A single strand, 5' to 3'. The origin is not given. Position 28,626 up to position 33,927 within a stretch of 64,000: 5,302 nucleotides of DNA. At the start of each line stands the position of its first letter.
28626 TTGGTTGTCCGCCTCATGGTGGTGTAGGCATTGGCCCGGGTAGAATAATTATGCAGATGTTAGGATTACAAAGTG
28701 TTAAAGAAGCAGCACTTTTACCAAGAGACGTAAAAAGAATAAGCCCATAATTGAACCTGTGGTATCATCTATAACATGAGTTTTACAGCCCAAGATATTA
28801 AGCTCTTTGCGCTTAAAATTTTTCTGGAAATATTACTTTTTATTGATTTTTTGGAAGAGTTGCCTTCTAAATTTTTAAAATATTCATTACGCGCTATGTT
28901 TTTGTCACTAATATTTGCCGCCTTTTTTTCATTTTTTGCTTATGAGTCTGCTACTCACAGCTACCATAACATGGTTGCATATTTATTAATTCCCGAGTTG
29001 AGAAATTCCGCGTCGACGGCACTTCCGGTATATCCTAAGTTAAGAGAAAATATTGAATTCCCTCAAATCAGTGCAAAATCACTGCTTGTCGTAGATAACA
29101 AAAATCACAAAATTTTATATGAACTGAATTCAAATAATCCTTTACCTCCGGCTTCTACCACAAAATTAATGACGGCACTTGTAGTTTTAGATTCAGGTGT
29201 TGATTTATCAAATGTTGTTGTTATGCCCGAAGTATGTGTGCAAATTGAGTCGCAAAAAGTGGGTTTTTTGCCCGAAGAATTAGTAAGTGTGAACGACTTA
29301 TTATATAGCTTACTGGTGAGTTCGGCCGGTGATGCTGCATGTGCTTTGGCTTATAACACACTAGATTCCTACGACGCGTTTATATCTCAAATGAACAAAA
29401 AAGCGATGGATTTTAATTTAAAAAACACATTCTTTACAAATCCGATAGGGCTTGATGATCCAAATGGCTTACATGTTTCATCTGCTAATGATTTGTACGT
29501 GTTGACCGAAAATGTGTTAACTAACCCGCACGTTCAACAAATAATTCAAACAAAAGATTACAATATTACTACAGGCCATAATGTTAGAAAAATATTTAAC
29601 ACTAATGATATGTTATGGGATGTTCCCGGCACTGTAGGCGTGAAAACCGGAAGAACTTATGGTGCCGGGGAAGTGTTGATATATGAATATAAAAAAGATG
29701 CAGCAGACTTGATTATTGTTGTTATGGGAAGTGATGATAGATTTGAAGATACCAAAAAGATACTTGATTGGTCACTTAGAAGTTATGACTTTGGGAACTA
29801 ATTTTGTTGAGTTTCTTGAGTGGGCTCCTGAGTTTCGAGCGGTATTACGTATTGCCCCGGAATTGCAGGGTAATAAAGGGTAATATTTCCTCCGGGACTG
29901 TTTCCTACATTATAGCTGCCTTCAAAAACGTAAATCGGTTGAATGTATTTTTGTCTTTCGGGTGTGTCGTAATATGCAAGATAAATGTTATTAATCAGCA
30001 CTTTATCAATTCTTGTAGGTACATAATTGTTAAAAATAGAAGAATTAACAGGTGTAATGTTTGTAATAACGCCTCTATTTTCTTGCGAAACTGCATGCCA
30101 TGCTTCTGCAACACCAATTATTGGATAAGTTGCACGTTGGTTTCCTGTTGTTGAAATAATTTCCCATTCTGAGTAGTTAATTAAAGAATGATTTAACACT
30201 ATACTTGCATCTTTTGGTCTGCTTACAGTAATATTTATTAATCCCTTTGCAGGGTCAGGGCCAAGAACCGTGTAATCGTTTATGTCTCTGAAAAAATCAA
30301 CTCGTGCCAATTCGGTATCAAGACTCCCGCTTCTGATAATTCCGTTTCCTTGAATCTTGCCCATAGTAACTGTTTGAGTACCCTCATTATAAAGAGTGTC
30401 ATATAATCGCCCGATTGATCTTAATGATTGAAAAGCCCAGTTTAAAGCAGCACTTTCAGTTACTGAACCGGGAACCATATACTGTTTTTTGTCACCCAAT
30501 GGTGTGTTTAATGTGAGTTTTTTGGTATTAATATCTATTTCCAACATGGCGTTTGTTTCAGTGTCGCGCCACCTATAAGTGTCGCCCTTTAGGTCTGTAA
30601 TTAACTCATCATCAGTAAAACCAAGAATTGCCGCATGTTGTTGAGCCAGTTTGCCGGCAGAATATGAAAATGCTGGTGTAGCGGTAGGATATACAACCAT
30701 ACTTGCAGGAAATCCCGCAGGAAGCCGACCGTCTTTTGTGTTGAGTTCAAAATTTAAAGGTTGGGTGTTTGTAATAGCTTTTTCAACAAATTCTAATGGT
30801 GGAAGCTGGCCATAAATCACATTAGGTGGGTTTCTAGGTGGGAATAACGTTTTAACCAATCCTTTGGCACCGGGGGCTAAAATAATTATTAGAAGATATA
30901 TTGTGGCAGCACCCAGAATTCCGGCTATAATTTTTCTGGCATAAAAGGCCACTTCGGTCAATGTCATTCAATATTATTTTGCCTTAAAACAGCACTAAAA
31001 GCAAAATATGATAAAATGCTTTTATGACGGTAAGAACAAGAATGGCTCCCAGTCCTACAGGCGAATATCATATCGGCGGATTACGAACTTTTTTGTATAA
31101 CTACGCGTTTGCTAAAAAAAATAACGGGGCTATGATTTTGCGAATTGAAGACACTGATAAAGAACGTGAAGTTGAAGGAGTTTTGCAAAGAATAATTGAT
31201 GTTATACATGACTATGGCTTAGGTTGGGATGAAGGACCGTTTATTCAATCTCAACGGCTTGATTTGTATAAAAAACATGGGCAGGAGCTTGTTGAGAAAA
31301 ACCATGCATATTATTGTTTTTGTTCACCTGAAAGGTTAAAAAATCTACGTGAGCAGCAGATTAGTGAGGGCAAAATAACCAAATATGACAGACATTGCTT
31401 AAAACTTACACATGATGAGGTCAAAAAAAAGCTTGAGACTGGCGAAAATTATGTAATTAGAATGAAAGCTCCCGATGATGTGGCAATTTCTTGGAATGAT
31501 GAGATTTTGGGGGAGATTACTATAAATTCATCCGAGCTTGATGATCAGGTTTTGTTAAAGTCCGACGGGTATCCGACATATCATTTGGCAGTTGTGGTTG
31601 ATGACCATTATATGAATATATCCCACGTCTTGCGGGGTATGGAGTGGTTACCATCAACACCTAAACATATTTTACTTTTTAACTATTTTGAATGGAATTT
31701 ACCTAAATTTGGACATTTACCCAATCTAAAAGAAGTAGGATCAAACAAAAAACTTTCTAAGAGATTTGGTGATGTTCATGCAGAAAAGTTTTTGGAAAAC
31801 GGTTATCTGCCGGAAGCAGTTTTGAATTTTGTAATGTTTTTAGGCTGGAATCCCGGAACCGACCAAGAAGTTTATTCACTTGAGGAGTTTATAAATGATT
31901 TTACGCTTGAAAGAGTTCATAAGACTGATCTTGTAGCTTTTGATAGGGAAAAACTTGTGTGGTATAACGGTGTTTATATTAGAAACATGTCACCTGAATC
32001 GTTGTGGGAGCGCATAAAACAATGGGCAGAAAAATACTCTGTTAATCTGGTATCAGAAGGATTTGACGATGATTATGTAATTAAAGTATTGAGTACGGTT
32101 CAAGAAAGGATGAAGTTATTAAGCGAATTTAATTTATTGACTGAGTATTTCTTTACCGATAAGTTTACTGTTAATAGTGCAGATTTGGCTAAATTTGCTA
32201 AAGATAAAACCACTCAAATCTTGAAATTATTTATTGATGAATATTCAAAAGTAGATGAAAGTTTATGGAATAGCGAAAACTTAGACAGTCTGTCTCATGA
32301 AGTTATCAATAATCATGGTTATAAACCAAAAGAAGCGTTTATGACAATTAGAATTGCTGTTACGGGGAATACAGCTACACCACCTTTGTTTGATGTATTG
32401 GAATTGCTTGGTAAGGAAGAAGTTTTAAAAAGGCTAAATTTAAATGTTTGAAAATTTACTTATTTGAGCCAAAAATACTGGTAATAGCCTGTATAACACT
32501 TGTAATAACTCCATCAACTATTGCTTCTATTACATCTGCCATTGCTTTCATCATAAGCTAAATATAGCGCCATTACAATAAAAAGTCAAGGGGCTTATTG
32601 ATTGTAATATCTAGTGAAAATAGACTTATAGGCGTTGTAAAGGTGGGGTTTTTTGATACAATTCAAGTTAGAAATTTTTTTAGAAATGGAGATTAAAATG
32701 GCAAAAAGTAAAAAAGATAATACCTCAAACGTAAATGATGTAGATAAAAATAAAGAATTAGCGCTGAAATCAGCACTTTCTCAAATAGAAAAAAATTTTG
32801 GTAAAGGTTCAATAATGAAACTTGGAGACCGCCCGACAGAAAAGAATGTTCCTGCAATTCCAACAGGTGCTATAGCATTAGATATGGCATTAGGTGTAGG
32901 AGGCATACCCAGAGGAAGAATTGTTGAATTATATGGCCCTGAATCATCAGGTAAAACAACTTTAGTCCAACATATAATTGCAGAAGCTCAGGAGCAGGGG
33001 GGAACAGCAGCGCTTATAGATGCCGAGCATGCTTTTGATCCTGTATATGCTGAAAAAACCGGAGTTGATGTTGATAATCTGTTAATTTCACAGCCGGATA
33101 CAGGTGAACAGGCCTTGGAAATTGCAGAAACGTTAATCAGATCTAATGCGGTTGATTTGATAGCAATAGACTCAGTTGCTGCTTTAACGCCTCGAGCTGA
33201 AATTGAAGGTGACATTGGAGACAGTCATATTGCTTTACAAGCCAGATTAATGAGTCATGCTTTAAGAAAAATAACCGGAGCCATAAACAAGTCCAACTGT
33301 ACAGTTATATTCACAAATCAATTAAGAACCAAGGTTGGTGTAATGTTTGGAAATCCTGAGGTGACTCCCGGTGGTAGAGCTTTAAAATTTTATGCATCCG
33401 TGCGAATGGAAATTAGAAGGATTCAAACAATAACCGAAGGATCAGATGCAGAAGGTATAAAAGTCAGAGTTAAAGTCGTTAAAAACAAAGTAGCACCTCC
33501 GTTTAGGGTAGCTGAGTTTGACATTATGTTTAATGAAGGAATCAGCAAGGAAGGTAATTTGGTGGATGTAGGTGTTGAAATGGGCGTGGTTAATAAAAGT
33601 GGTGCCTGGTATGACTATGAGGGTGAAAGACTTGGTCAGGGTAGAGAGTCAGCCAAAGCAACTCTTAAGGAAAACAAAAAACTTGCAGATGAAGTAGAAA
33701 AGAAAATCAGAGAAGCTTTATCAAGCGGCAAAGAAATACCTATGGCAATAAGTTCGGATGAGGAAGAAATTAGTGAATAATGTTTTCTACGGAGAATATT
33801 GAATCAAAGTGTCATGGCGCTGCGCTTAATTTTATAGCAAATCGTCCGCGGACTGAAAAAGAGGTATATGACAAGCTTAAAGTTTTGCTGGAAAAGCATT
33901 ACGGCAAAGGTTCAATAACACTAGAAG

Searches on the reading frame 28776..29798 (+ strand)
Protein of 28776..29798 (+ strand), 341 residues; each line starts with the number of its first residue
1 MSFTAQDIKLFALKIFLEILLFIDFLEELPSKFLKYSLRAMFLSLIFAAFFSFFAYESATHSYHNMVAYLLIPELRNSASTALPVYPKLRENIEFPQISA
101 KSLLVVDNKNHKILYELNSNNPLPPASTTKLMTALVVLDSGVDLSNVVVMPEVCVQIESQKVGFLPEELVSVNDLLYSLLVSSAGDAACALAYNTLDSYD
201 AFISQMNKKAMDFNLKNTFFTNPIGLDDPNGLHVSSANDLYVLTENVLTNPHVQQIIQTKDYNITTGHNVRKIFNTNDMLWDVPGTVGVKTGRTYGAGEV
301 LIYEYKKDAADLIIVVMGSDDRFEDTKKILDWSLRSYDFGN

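Call 33: search_protein_families(library=pfam, proteins=[window:28776-29798:+], max_evalue=0.001)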
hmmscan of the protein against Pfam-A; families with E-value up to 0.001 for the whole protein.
window:28776-29798:+ (341 aa): 2 families
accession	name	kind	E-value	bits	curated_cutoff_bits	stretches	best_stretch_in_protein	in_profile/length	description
PF00768.25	Peptidase_S11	-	8.2e-50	169.9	27.6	1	95-320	7-238/239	D-alanyl-D-alanine carboxypeptidase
PF02113.21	Peptidase_S13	-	0.00095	18.5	22.8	0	96-138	12-56/444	D-Ala-D-Ala carboxypeptidase 3 (S13) family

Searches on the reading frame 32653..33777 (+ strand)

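Call 33: search_protein_families(library=pfam, proteins=[window:32653-33777:+], max_evalue=0.001)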
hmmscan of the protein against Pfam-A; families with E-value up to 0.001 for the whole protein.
window:32653-33777:+ (375 aa): 7 families
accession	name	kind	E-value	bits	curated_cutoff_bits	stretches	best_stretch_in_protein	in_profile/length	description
PF00154.27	RecA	-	7.8e-134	445.5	27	1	37-298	2-262/262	recA bacterial DNA recombination protein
PF21096.2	RecA_C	-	4e-25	88.2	27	1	301-356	1-56/57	RecA C-terminal domain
PF08423.17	Rad51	-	2.3e-10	40.6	22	1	65-256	4-211/244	Rad51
PF06745.19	ATPase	-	7.2e-08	32.5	26.6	1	69-226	1-166/231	KaiC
PF00005.33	ABC_tran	-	4.5e-05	24.5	25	0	85-126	8-49/137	ABC transporter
PF13191.12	AAA_16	-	5.9e-05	24.1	32.6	1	81-180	17-104/167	AAA ATPase domain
PF01637.24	ATPase_2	-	0.00029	21.2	33.2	1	90-130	22-62/225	ATPase domain predominantly from Archaea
